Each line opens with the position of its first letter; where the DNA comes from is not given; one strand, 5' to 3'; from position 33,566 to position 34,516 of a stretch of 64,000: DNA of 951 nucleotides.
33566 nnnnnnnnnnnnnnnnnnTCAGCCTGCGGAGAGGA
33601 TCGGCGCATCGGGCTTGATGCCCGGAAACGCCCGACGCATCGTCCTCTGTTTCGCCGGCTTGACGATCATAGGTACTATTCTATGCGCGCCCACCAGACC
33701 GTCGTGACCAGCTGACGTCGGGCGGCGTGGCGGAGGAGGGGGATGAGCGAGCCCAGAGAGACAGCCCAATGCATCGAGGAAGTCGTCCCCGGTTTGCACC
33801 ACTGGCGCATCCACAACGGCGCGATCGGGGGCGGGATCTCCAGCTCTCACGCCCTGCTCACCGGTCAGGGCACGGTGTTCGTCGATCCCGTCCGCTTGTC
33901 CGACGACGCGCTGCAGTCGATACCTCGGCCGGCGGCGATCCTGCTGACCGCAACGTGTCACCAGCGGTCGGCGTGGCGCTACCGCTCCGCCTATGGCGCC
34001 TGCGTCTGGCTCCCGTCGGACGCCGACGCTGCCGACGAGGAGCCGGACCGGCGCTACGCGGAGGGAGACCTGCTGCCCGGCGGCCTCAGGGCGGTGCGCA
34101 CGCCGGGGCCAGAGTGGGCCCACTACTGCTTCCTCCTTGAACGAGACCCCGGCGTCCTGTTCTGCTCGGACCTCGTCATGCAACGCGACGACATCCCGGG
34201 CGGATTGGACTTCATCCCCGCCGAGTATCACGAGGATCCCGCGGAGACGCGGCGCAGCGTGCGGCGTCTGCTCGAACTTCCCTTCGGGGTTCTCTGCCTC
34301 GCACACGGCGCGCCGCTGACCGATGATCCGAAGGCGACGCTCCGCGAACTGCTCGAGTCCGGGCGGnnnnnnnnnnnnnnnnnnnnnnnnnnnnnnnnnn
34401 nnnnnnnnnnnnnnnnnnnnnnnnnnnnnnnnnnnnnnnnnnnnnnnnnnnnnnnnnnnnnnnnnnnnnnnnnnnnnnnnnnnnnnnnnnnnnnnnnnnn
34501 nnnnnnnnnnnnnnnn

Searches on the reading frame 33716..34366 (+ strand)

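Call 19: search_protein_families(library=pfam, proteins=[window:33716-34366:+], max_evalue=0.001)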
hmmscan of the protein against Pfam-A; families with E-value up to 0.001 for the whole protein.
window:33716-34366:+ (217 aa): 2 families
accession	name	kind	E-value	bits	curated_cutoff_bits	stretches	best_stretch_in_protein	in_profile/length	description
PF14597.12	Lactamase_B_5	-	9.4e-07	28.9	28.4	1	27-212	9-195/199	Metallo-beta-lactamase superfamily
PF00753.33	Lactamase_B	-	3.6e-05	24.2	22.7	1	101-197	99-196/196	Metallo-beta-lactamase superfamily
